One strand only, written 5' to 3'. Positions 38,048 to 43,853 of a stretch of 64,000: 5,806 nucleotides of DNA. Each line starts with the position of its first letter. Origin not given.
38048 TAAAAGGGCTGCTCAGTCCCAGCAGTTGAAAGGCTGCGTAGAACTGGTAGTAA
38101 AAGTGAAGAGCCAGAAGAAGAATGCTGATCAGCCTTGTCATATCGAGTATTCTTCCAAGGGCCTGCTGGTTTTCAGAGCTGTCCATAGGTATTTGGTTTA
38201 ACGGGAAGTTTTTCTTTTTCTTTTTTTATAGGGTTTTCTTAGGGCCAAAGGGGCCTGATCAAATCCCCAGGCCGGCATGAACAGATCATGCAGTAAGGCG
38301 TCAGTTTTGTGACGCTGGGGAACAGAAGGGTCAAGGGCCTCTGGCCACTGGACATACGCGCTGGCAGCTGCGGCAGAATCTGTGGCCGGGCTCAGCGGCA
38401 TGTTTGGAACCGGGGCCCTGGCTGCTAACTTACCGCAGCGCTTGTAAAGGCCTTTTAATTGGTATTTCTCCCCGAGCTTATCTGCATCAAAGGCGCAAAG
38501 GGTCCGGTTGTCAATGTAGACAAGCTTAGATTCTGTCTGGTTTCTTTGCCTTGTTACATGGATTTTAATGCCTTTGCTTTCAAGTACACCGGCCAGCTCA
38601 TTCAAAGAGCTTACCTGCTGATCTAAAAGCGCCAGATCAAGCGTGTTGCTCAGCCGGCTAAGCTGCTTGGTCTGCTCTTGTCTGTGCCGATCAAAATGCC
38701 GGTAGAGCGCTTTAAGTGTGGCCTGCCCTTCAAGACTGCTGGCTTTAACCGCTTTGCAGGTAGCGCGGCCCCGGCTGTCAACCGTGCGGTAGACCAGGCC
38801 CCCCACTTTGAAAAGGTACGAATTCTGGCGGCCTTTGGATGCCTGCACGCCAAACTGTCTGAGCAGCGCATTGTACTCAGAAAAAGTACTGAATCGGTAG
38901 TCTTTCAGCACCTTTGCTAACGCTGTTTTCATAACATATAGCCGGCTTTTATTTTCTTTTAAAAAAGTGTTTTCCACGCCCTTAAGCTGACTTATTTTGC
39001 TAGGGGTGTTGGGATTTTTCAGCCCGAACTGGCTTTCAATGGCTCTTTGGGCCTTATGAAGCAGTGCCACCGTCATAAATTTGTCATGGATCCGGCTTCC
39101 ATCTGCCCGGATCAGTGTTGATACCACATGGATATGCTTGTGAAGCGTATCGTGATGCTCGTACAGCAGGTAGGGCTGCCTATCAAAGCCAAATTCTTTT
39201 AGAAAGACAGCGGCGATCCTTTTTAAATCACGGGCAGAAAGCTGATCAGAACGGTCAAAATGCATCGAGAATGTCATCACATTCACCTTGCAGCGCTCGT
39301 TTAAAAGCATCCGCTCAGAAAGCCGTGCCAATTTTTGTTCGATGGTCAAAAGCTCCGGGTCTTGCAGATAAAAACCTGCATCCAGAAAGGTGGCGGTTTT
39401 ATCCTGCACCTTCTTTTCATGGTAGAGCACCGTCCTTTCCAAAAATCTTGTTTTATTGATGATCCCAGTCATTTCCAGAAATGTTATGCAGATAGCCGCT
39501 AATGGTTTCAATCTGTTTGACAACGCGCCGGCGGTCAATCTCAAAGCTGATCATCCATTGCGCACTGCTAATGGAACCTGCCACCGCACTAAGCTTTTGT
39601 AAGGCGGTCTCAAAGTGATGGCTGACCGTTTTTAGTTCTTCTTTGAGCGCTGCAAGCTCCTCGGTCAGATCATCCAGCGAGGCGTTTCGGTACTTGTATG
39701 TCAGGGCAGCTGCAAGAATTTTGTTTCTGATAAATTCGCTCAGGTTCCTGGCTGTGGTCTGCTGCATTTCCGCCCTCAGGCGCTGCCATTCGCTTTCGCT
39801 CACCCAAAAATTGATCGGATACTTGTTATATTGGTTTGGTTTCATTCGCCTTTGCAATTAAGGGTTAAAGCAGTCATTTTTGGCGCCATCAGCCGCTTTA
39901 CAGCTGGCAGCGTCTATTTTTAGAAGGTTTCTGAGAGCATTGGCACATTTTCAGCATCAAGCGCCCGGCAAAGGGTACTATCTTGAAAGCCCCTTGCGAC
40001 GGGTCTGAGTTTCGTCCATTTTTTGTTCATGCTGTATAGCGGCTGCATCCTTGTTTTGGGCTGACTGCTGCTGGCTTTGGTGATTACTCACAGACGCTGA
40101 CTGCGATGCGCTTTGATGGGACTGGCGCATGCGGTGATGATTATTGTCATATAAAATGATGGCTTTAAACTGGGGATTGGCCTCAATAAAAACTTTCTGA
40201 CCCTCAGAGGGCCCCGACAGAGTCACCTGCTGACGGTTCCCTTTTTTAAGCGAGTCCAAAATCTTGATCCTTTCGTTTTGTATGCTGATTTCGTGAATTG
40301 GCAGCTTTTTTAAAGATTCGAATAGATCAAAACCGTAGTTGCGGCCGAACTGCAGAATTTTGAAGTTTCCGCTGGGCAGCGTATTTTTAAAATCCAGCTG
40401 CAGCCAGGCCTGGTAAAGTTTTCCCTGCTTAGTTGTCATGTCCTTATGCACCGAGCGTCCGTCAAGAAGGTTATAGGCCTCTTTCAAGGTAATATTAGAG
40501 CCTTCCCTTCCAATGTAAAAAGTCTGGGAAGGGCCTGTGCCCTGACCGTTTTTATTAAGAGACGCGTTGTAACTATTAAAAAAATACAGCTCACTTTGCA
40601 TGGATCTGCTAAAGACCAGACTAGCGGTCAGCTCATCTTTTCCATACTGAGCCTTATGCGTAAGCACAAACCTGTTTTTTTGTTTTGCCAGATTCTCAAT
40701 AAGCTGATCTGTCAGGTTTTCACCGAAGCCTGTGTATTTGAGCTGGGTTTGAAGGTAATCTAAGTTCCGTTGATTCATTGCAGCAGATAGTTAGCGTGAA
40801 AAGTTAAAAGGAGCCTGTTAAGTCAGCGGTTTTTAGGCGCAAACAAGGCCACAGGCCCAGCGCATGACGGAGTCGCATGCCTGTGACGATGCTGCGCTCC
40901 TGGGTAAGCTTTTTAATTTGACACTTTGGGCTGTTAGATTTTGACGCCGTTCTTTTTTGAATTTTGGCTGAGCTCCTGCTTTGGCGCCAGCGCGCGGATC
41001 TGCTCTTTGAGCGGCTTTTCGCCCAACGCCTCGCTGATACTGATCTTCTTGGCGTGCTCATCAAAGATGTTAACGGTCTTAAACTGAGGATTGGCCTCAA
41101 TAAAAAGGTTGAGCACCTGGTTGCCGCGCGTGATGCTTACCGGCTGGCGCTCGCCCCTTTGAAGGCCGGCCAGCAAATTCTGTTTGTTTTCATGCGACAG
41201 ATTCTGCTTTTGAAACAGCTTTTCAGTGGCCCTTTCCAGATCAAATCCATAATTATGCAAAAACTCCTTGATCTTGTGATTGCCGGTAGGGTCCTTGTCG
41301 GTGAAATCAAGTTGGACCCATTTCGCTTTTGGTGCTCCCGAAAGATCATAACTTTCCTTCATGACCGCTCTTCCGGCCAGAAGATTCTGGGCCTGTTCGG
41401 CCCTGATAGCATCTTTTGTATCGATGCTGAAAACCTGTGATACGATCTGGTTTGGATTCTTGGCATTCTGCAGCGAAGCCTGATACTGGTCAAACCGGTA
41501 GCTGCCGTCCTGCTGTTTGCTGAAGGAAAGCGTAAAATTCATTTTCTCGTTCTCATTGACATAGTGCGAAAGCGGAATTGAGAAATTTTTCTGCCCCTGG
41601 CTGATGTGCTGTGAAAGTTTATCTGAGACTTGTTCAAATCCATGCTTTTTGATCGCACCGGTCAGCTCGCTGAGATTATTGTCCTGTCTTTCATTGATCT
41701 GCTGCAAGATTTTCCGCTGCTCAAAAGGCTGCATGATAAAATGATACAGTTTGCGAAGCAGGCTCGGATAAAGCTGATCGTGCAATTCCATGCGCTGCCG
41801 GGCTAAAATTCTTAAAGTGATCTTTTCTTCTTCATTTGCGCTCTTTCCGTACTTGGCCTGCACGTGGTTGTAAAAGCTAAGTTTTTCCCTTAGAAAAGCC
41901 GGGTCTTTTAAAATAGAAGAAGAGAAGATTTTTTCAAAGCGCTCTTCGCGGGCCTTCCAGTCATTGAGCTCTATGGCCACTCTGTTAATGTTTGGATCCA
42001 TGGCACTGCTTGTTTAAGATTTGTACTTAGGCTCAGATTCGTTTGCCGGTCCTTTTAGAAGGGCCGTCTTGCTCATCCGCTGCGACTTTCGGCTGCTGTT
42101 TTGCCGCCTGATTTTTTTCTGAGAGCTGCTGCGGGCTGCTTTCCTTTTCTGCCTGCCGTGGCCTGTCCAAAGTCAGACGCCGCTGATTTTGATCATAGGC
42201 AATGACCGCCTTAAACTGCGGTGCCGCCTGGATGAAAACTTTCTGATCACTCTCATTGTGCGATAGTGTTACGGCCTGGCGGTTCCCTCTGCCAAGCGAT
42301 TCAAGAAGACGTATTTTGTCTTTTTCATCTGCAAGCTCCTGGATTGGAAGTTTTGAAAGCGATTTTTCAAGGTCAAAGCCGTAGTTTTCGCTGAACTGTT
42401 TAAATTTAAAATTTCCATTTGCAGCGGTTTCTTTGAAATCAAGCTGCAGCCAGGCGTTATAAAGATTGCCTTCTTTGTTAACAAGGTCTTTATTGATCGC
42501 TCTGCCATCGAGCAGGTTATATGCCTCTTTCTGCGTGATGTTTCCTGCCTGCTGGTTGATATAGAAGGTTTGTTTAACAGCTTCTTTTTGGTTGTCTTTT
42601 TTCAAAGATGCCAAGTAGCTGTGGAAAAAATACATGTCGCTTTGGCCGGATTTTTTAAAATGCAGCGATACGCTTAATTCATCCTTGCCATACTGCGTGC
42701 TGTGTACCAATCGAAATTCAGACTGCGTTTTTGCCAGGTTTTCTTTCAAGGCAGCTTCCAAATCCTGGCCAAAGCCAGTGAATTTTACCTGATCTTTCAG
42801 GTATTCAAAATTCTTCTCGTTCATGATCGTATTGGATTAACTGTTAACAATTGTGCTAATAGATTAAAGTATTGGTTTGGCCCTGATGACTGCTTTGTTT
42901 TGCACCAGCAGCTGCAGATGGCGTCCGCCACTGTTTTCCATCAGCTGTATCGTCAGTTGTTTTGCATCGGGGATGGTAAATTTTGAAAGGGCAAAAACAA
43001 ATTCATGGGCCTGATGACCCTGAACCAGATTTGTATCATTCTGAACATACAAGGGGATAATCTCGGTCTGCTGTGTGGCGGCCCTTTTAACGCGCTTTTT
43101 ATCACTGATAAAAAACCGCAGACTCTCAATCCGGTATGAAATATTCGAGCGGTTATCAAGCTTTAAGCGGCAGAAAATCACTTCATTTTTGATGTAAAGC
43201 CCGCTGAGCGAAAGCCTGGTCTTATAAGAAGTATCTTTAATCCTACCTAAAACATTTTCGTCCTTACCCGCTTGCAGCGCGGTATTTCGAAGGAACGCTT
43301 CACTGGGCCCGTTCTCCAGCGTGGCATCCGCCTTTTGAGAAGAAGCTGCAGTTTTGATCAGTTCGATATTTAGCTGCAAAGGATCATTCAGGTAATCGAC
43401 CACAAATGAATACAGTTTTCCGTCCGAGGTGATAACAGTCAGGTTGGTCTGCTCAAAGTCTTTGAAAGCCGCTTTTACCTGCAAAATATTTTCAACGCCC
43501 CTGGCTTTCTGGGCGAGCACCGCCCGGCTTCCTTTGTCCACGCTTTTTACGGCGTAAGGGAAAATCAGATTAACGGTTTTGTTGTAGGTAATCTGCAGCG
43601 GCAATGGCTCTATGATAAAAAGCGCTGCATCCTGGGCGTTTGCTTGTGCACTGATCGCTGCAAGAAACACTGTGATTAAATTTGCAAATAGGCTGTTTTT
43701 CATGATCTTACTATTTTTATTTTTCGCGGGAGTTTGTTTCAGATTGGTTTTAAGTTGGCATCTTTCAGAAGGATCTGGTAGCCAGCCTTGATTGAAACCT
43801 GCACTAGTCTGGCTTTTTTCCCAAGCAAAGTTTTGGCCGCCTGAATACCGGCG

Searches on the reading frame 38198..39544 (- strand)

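Call 69: search_protein_families(library=pfam, proteins=[window:38198-39544:-], max_evalue=0.0001)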
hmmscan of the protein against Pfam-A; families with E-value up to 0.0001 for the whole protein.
window:38198-39544:- (448 aa): 1 family
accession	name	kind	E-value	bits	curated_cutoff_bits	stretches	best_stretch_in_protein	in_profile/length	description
PF03432.20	Relaxase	-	9.2e-21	74.9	24.6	1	41-175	1-132/132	MobA/VirD2-like, nuclease domain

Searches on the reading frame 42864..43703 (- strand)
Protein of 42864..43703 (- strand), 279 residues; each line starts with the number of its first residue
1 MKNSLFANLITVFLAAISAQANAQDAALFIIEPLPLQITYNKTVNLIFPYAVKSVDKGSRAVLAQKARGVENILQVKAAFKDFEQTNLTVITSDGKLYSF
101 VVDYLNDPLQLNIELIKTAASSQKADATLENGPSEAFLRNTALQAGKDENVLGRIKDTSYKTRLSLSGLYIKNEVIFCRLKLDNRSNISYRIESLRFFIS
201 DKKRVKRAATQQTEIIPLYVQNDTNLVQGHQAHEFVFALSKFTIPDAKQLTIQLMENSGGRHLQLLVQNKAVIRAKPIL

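Call 70: search_protein_families(library=pfam, proteins=[window:42864-43703:-], max_evalue=0.0001)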
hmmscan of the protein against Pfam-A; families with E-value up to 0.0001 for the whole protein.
window:42864-43703:- (279 aa): 1 family
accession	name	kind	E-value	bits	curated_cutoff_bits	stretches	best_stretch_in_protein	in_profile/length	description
PF13595.11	DUF4138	-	1.7e-72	244.1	31.1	1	36-278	1-245/245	Domain of unknown function (DUF4138)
